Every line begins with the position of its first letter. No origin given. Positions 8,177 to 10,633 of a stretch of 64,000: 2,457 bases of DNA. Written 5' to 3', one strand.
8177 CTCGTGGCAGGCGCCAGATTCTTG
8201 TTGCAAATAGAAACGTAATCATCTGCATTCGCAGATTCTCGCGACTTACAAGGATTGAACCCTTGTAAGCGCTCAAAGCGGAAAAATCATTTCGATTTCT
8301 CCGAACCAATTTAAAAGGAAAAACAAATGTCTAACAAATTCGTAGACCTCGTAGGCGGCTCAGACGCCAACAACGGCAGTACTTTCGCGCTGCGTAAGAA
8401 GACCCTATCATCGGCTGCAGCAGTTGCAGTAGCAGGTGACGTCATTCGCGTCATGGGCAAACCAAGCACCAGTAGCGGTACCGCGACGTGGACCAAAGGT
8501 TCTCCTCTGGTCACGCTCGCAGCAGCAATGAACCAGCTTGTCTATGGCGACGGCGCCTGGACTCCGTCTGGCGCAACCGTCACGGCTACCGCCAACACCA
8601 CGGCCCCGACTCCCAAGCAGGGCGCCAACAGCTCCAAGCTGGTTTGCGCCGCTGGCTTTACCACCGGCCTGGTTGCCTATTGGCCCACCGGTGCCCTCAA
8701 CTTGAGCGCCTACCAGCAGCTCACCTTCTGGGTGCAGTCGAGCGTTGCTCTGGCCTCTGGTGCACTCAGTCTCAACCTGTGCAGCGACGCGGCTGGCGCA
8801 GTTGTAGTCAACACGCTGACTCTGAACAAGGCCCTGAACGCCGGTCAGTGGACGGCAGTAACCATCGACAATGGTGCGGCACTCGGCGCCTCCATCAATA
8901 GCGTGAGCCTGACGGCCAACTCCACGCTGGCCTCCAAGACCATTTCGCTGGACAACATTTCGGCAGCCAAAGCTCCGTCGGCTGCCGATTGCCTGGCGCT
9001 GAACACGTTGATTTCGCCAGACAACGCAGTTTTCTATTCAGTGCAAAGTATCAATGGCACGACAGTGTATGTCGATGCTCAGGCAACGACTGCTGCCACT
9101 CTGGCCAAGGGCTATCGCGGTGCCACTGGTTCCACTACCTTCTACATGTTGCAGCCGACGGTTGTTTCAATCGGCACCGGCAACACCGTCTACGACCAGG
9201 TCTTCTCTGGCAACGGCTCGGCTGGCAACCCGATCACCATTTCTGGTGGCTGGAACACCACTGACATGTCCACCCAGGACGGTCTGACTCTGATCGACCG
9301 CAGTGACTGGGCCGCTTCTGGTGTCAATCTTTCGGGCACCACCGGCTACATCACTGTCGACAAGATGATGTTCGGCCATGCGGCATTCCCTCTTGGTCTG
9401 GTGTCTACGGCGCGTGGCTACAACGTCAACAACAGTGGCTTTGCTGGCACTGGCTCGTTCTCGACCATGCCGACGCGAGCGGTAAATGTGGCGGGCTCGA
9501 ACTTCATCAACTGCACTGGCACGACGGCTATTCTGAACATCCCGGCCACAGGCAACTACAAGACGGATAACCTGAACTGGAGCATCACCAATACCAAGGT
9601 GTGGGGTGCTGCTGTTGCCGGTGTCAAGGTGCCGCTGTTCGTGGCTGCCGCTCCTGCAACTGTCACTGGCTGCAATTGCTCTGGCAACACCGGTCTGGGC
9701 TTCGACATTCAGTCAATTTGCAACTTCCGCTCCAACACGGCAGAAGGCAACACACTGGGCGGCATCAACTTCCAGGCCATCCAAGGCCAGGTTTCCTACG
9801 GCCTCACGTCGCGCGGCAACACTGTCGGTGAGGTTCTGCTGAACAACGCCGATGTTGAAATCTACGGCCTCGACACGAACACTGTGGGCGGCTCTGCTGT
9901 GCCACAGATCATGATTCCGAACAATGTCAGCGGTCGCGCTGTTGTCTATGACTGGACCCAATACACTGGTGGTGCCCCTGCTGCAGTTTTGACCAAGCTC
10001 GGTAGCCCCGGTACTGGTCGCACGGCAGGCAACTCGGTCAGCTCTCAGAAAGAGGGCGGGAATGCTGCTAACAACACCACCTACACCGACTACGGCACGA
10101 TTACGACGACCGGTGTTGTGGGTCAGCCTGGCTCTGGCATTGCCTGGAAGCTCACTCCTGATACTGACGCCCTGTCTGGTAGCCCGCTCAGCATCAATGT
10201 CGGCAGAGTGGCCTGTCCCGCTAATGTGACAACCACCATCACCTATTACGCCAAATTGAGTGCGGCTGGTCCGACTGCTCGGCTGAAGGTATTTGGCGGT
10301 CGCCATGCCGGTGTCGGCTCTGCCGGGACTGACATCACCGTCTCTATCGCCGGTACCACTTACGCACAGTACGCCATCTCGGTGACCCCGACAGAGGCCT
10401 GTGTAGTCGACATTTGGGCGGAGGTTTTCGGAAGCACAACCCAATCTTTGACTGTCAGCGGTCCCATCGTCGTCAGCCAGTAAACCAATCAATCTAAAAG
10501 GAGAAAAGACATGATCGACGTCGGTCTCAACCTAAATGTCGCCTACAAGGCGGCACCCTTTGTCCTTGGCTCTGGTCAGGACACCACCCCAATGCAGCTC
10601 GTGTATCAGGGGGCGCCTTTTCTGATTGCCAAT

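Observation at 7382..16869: RHS locus with no recognisable delivery machinery: lipoprotein, beta-helix protein, single-YD miniprotein, RHS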

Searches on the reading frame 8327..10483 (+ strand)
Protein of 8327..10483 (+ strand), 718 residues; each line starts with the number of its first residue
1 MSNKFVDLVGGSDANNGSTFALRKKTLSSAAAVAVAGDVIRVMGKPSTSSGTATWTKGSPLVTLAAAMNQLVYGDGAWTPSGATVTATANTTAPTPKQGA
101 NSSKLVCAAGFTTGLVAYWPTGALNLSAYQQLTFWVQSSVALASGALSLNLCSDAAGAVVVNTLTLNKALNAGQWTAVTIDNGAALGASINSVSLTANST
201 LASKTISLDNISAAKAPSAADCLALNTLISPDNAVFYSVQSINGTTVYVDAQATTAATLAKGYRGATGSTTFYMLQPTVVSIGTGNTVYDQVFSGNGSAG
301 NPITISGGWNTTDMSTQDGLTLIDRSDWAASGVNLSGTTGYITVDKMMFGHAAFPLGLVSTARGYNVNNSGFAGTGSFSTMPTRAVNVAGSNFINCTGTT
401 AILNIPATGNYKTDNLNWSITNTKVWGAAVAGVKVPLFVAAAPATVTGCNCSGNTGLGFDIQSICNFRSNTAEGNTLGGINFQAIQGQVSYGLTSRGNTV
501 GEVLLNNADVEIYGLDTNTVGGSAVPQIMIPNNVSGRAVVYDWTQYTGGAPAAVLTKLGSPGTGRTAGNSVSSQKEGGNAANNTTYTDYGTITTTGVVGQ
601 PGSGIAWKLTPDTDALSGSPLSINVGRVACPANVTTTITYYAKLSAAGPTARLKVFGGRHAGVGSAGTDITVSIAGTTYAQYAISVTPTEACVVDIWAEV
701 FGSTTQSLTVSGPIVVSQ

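Call 5: search_protein_families(library=pfam, proteins=[window:8327-10483:+], max_evalue=0.01)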
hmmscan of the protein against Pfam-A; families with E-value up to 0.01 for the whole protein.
window:8327-10483:+ (718 aa): 0 families

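Call 7: search_protein_families(library=phrogs, proteins=[window:8327-10483:+], max_evalue=0.01)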
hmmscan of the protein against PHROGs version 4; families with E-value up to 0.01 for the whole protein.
window:8327-10483:+ (718 aa): 0 families

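Call 8: search_protein_families(library=ncbifam, proteins=[window:8327-10483:+], max_evalue=0.01)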
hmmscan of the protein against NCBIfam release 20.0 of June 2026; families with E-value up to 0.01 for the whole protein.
window:8327-10483:+ (718 aa): 0 families

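Call 10: search_dna_similar(query=window:8327-10483:+, collection=phages, mode=protein, max_evalue=0.001)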
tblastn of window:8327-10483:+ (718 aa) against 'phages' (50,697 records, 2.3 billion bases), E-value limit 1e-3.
Records with a match: 2; places in all: 2; records where one place covers at least 80% of the query: 0.
Best place of each record, by identity: <60% 2.
By first word of the organism name: Methanosarcina 1; Variovorax 1.
By host as written in the record: Methanosarcina sp. 1; Variovorax paradoxus DSM 645 1.
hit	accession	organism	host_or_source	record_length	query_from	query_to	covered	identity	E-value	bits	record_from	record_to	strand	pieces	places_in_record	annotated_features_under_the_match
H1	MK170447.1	Methanosarcina virus MetMV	Methanosarcina sp.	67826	37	718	57%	36.3%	9e-28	189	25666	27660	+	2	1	hypothetical protein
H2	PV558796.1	Variovorax phage VPv81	Variovorax paradoxus DSM 645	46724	1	213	30%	33.8%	6e-15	85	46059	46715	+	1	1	record has no annotation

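Call 11: find_homologous_proteins(query=window:8327-10483:+)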
Query window:8327-10483:+ (718 aa): 388 proteins with E <= 0.001 among 8000 candidates; the best 120 are listed.
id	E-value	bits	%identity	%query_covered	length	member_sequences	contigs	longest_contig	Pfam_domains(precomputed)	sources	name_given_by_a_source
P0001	0.0e+0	1497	97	100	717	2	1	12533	-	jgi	jgi:hypothetical protein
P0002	0.0e+0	1427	91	100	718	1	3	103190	-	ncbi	-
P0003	0.0e+0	1386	90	100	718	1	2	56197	-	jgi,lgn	jgi:hypothetical protein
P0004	0.0e+0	1384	90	100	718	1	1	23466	-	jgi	jgi:hypothetical protein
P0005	0.0e+0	1382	90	100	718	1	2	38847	-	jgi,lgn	jgi:hypothetical protein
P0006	0.0e+0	1371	89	100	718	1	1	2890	-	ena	-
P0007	0.0e+0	1369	89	100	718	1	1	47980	-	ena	-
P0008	0.0e+0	1314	84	100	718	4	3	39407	-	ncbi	-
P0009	0.0e+0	1313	82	100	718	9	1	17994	-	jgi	jgi:hypothetical protein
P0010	0.0e+0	1309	84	100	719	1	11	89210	-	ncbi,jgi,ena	jgi:hypothetical protein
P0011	0.0e+0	1299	82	100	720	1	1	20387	-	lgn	-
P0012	0.0e+0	1296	84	100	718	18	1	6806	-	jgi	jgi:hypothetical protein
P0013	0.0e+0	1295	84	100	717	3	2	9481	-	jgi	jgi:hypothetical protein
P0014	0.0e+0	1292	81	100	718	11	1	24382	-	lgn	-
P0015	0.0e+0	1289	82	100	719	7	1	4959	-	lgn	-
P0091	1.2e-78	284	35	98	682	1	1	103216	-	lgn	-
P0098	7.7e-74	268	38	40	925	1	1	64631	-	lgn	-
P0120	5.0e-68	248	40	56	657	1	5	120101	-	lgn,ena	-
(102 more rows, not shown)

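Call 17: find_related_loci(query=A1, collection=genome_contigs, flank=10000)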
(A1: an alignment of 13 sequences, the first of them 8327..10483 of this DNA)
Query A1 (718 aa) in genome_contigs; peptide patterns used: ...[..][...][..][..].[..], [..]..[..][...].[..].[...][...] (x = any residue, [..] = any of these).
114 stretches matched a pattern; 32 encode a relative of the query (tblastn E <= 1e-3); 32 distinct loci.
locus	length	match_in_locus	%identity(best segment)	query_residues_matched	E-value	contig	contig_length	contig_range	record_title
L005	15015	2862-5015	91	1-718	0e+0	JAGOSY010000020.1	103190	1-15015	Bacterium isolate Gw_Eff_bin_360 Gw_Eff_243_length_103190_cov_13.224280, whole genome shotgun sequence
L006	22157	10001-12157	84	1-718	0e+0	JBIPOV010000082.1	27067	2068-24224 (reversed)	MAG: Candidatus Obscuribacteraceae bacterium isolate ME2014-09-24_3300034019_group5_bin156 Rohwer_bin1402_scaffold_821_c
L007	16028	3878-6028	84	1-718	0e+0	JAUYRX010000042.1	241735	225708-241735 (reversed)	MAG: Candidatus Melainabacteria bacterium isolate C5_metabat.bin.15 C5_k141_186563, whole genome shotgun sequence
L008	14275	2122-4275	84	1-718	0e+0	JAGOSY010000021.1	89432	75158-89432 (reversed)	Bacterium isolate Gw_Eff_bin_360 Gw_Eff_320_length_89432_cov_13.153239, whole genome shotgun sequence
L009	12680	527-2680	82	1-718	0e+0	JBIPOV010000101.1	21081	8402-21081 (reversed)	MAG: Candidatus Obscuribacteraceae bacterium isolate ME2014-09-24_3300034019_group5_bin156 Rohwer_bin1402_scaffold_1289_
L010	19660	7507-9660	84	1-718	0e+0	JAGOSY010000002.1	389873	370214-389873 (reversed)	Bacterium isolate Gw_Eff_bin_360 Gw_Eff_10_length_389873_cov_13.043469, whole genome shotgun sequence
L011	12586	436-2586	83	1-718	0e+0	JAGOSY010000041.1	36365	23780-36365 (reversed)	Bacterium isolate Gw_Eff_bin_360 Gw_Eff_2043_length_36365_cov_12.940587, whole genome shotgun sequence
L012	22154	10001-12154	84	1-718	0e+0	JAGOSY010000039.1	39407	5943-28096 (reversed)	Bacterium isolate Gw_Eff_bin_360 Gw_Eff_1732_length_39407_cov_13.767363, whole genome shotgun sequence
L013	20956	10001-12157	83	1-718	0e+0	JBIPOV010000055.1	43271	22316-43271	MAG: Candidatus Obscuribacteraceae bacterium isolate ME2014-09-24_3300034019_group5_bin156 Rohwer_bin1402_scaffold_319_c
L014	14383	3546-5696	80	1-718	0e+0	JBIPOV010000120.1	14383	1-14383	MAG: Candidatus Obscuribacteraceae bacterium isolate ME2014-09-24_3300034019_group5_bin156 Rohwer_bin1402_scaffold_2731_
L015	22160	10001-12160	78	1-718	0e+0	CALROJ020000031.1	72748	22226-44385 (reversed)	MAG: bacterium Ga0077546 isolate JJ-K9-75-3-m2-bin56 genome assembly, contig: JJ-K9-75-C78, whole genome shotgun sequenc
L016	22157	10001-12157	73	1-718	0e+0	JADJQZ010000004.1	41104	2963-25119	MAG: Candidatus Obscuribacter sp. isolate Fred_18-Q3-R57-64_MAXAC.356 tig00019463-10-410510, whole genome shotgun sequen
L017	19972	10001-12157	74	1-718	0e+0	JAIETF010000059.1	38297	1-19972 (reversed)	MAG: Candidatus Obscuribacterales bacterium isolate time.spades.CONCOCT.1kb_020 c_000000000150, whole genome shotgun seq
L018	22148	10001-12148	66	1-718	0e+0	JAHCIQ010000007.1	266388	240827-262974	MAG: Cyanobacteria bacterium TGS_CYA1 CYA1_7, whole genome shotgun sequence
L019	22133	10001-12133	66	1-713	0e+0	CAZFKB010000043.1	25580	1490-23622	MAG TPA_asm: uncultured Candidatus Obscuribacterales bacterium isolate SRP189682_co2_269 genome assembly, contig: NODE_2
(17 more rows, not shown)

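Call 22: get_annotated_region(hit=H1, flank=9000)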
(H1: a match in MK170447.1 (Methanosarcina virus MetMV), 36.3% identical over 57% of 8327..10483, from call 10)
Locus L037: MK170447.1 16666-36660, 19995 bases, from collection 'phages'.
description: Methanosarcina virus MetMV, complete genome.
organism: Methanosarcina virus MetMV (NCBI taxid 2488574)
taxonomy: Viruses; Duplodnaviria; Heunggongvirae; Uroviricota; Caudoviricetes
host: Methanosarcina sp.; source: -; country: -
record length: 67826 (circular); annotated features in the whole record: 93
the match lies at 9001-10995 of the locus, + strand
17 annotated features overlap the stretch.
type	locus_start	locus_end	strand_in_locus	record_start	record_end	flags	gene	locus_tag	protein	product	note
CDS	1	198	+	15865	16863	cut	-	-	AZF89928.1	hypothetical protein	-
CDS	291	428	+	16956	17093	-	-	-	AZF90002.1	hypothetical protein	-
CDS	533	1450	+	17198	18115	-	-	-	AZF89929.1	hypothetical protein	-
CDS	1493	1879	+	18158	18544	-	-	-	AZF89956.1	hypothetical protein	-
CDS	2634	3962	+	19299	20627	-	-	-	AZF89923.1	hypothetical protein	-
CDS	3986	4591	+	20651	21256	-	-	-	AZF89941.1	hypothetical protein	-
CDS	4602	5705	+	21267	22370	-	-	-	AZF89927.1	hypothetical protein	-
CDS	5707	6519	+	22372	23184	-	-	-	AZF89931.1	hypothetical protein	-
CDS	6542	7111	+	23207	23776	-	-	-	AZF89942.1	hypothetical protein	-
CDS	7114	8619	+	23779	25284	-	-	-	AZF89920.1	hypothetical protein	-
CDS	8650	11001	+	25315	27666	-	-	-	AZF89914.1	hypothetical protein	-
CDS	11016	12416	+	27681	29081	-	-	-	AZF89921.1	hypothetical protein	-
CDS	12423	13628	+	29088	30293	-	-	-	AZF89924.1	hypothetical protein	-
CDS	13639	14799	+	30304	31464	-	-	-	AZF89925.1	hypothetical protein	-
CDS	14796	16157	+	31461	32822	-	-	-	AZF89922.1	hypothetical protein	-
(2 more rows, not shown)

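Call 26: search_solved_structures(query=A2, max_evalue=1)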
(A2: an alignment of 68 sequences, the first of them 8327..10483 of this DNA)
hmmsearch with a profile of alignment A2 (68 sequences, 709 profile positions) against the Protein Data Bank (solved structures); distinct sequences matched with E-value up to 1: 8.
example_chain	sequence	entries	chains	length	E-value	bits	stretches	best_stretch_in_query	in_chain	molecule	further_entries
2pyg_A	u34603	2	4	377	5.7e-06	28.4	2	410-498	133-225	Poly(beta-D-mannuronate) C5 epimerase 4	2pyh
5lw3_A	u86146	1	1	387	8.4e-05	24.5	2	411-501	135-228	Poly(beta-D-mannuronate) C5 epimerase 6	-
4ozy_A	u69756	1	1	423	0.25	13.1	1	377-514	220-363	Poly(beta-D-mannuronate) C5 epimerase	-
4nk8_A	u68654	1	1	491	0.27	12.9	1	376-514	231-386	Poly(beta-D-mannuronate) C5 epimerase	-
4nk6_A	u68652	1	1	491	0.3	12.8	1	376-514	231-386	Poly(beta-D-mannuronate) C5 epimerase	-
4ozz_A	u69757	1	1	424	0.32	12.7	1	377-514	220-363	Poly(beta-D-mannuronate) C5 epimerase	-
7v6m_A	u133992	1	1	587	0.4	12.4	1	2-40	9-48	Fibronectin type III domain-containing protein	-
9e7n_B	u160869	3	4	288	0.55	11.9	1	411-536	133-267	Gametocyte surface protein P230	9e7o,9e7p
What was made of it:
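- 8327..10483 (+): 718-aa tailspike-like protein. It has an N-terminal cap with an inserted CBM-like jelly roll (about aa 45-215), a right-handed beta-helix (about 230-560) and a C-terminal beta-sandwich (about 580-718). A profile search hits the AlgE4/AlgG beta-helix (call 26).
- On Phage tailspike / depolymerase: A profile search hits AlgE4 (call 26).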

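Call 33: predict_structure(alignment_id=A2)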
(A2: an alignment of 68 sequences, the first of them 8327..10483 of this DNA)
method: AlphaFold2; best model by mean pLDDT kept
length: 718 residues; sequences in the alignment: 68
mean_pLDDT: 94.2   pTM: 0.90
mean pLDDT of the five models: 94.2, 93.5, 93.4, 93.3, 92.3
residues with pLDDT >= 90: 620; 70-90: 92; 50-70: 6; < 50: 0
segments of 3 or more residues with pLDDT < 50: none
pLDDT, mean of each block of 10 residues (from residue 1): 96 97 98 97 95 96 96 94 95 87 95 96 96 96 97 97 95 95 96 97 96 96 97 96 95 86 94 96 94 95 97 95 96 93 97 96 95 95 95 95 93 92 97 91 94 97 97 96 95 97 96 95 93 92 92 88 71 93 93 93 89 89 94 96 93 93 89 94 95 95 93 91
secondary structure, 60 per line:
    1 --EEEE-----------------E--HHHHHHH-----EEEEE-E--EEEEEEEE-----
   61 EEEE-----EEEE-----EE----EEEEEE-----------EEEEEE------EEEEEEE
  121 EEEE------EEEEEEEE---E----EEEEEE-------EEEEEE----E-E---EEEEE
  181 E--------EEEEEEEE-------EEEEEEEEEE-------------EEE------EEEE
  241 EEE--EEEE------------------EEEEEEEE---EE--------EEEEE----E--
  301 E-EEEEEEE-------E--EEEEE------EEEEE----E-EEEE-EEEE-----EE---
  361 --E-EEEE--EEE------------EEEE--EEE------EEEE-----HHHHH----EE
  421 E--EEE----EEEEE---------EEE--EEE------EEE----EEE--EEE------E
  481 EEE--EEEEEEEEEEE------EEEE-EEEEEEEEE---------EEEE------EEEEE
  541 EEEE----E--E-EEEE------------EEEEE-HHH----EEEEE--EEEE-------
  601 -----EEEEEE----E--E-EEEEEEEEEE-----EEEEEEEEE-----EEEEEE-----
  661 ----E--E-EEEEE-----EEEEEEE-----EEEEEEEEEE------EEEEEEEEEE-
elements in order (helices of 4 or more, strands of 3 or more residues): E3-6 H27-33 E39-43 E48-55 E61-64 E70-73 E85-90 E102-107 E114-124 E131-138 E147-152 E160-165 E176-181 E190-197 E205-214 E228-230 E237-243 E246-249 E268-275 E289-293 E303-309 E320-324 E331-335 E342-345 E347-350 E365-368 E371-373 E386-389 E392-394 E401-404 H410-414 E419-421 E424-426 E431-435 E445-447 E450-452 E459-461 E466-468 E471-473 E480-483 E486-496 E503-506 E508-516 E526-529 E536-544 E554-557 E570-574 E583-587 E590-593 E606-611 E621-630 E636-644 E650-655 E670-674 E680-686 E692-701 E708-717
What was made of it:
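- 8327..10483 (+): AF2 gives pLDDT 94.2 and pTM 0.90 (call 33).
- On Phage tailspike / depolymerase: AF2 pLDDT 94 (call 33).
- AF2 pLDDT is 94 (call 33).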

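Call 36: fold_search(model_id=the predicted structure, library=pdb)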
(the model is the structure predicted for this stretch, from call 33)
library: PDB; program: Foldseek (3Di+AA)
matches with E <= 10: 1515; with E <= 0.001: 33
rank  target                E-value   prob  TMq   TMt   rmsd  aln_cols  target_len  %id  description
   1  9qrm_B                7.5e-08  1.00  0.19  0.23  15.0       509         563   13  X-ray structure of Kp32gp38 in complex with K21 pyr5 (released 2025-09-03)
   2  6tku                  8.6e-08  1.00  0.19  0.22  14.4       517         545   15  Crystal structure of a capsule-specific depolymerase produced by Klebsiella phage (released 2020-04-22)
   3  8iqe_A                3.0e-07  1.00  0.18  0.22  17.2       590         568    9  Crystal structure of tetrameric K2-2 TSP (released 2024-02-21)
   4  7c7d_A                9.0e-07  1.00  0.23  0.28  13.2       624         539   12  Crystal structure of the catalytic unit of thermostable GH87 alpha-1,3-glucanase from Streptomyces thermodiastaticus s (released 2020-11-11)
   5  8iqe_C                1.4e-06  1.00  0.17  0.20  17.6       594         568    9  Crystal structure of tetrameric K2-2 TSP (released 2024-02-21)
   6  8iq9_A                1.7e-06  1.00  0.18  0.21  16.3       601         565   11  Crystal structure of trimeric K2-2 TSP in complex with tetrasaccharide and octasaccharide (released 2024-02-21)
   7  8iq5_D                7.1e-06  1.00  0.17  0.21  17.3       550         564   10  Crystal structure of trimeric K2-2 TSP (released 2024-02-21)
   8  8iq5_A                7.4e-06  1.00  0.16  0.19  18.0       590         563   10  Crystal structure of trimeric K2-2 TSP (released 2024-02-21)
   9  8iq9_B                7.4e-06  1.00  0.17  0.20  17.0       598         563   10  Crystal structure of trimeric K2-2 TSP in complex with tetrasaccharide and octasaccharide (released 2024-02-21)
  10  2xc1_A                1.4e-05  1.00  0.24  0.26  13.2       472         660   11  Full-length Tailspike Protein Mutant Y108W of Bacteriophage P22 (released 2011-05-04)
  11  5zru_A                1.8e-05  1.00  0.24  0.28  14.0       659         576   12  Crystal structure of Agl-KA catalytic domain (released 2019-10-23)
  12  6k0v_A                1.8e-05  0.89  0.14  0.16  18.8       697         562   10  Catalytic domain of GH87 alpha-1,3-glucanase D1069A in complex with tetrasaccharides (released 2019-12-25)
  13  5w6p_F                2.4e-05  1.00  0.22  0.23  18.9       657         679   10  Crystal structure of Bacteriophage CBA120 tailspike protein 2 enzymatically active domain (TSP2dN, orf211) (released 2018-10-24)
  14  6k0p_A                2.4e-05  0.98  0.17  0.21  17.8       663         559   10  Catalytic domain of GH87 alpha-1,3-glucanase D1045A in complex with nigerose (released 2019-12-25)
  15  5w6h_A                3.6e-05  1.00  0.21  0.21  14.5       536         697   12  Crystal structure of Bacteriophage CBA120 tailspike protein 4 enzymatically active domain (TSP4dN, orf213) (released 2018-10-24)
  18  8iqe_D                8.5e-05  1.00  0.19  0.23  15.3       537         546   11  Crystal structure of tetrameric K2-2 TSP (released 2024-02-21)
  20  5w6p_A                1.1e-04  0.96  0.17  0.17  19.6       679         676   11  Crystal structure of Bacteriophage CBA120 tailspike protein 2 enzymatically active domain (TSP2dN, orf211) (released 2018-10-24)
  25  8iqe_B                3.0e-04  0.99  0.20  0.25  14.6       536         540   12  Crystal structure of tetrameric K2-2 TSP (released 2024-02-21)
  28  2xc1_B                4.7e-04  0.99  0.23  0.24  23.8       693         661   11  Full-length Tailspike Protein Mutant Y108W of Bacteriophage P22 (released 2011-05-04)
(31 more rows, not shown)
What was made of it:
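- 8327..10483 (+): Foldseek against PDB returns phage tailspikes, capsule depolymerases and CBM4/16 (call 36).
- On Phage tailspike / depolymerase: Foldseek hits 9qrm, 6tku, 8iqe, 2xc1 and 5w6p at E 1e-7 to 1e-4, and CBM4/16 for subdomains (call 36).
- The best PDB matches are phage tailspikes and capsule depolymerases plus CBM4/16 (call 36). The fold matches polysaccharide depolymerases (call 36).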

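Call 47: find_encoding_contigs(protein=P0091, flank=10000, max_places=1)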
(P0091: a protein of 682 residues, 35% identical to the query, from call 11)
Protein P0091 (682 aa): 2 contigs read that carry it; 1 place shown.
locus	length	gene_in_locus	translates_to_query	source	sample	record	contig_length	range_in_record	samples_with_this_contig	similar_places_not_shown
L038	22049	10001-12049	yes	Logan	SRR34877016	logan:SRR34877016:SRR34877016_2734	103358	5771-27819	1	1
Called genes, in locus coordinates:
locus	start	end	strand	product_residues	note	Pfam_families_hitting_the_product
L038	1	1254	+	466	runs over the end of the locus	PF00154:RecA_N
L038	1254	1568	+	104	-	-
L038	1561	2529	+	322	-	-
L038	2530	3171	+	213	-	PF04275:P-mevalo_kinase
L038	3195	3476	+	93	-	PF00166:Cpn10 (weak)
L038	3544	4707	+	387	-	PF04542:Sigma70_r2 (weak), PF04539:Sigma70_r3 (weak)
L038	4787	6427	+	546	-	PF00176:SNF2-rel_dom (weak), PF04851:ResIII (weak)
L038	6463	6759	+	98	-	-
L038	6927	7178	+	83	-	-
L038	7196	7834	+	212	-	PF00166:Cpn10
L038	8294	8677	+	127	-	-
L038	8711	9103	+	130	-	-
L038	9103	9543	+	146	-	-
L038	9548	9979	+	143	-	-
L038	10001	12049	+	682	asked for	-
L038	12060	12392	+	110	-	-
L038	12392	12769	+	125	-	-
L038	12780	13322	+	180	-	-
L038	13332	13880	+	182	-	-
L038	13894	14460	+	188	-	-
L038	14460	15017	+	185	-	-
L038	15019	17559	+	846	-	-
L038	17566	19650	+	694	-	-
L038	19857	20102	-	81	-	-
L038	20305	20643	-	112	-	-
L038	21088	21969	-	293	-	-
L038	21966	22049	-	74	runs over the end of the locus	-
